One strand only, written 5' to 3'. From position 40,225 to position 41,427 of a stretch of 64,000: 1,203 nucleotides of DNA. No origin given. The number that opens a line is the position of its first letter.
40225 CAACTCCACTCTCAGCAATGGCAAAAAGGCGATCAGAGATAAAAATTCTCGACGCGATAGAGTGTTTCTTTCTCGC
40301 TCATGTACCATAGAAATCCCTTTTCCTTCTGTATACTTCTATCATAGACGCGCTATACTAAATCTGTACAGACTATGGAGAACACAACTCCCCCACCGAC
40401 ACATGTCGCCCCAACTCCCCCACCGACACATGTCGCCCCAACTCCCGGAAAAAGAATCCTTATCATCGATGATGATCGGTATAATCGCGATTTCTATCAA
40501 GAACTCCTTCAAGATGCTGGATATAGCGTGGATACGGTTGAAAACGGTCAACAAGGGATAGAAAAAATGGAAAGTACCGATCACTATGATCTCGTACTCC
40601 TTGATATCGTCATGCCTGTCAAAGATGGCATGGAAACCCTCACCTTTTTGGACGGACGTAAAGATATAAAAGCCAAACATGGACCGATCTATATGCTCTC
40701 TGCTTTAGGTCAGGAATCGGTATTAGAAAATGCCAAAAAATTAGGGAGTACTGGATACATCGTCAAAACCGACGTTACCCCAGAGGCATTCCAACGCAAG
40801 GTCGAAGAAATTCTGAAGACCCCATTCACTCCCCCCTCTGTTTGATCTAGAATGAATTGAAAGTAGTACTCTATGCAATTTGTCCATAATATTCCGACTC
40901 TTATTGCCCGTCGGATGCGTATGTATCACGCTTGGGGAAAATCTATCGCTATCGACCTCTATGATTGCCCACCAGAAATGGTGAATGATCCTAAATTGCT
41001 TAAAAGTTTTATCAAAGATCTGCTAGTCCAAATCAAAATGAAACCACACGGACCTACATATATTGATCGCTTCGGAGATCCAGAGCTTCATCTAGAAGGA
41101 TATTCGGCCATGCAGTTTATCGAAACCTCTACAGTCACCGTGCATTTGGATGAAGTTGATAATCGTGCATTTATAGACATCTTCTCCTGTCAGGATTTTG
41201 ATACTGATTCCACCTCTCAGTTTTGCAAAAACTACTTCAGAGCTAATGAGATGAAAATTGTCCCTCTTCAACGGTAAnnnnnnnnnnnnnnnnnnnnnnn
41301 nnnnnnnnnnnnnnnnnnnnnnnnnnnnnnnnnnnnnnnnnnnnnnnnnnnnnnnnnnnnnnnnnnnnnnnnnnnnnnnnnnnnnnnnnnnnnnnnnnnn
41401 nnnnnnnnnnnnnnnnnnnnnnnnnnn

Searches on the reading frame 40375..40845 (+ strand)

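Call 7: search_protein_families(library=pfam, proteins=[window:40375-40845:+], max_evalue=0.001)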
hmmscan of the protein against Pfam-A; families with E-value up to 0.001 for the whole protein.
window:40375-40845:+ (156 aa): 1 family
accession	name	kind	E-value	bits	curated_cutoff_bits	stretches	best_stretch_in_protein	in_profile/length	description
PF00072.30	Response_reg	-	5.6e-22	78.5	30.2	1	28-132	1-100/111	Response regulator receiver domain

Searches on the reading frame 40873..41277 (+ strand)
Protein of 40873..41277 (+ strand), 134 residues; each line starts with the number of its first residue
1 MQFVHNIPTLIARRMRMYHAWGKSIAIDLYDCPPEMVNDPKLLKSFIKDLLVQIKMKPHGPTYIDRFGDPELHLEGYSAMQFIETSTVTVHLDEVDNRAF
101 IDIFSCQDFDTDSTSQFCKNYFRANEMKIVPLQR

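Call 7: search_protein_families(library=pfam, proteins=[window:40873-41277:+], max_evalue=0.001)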
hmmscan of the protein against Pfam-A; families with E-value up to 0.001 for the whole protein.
window:40873-41277:+ (134 aa): 1 family
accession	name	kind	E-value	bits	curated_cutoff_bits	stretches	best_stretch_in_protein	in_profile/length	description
PF02675.21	AdoMet_dc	-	1.8e-17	64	25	1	25-134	2-106/107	S-adenosylmethionine decarboxylase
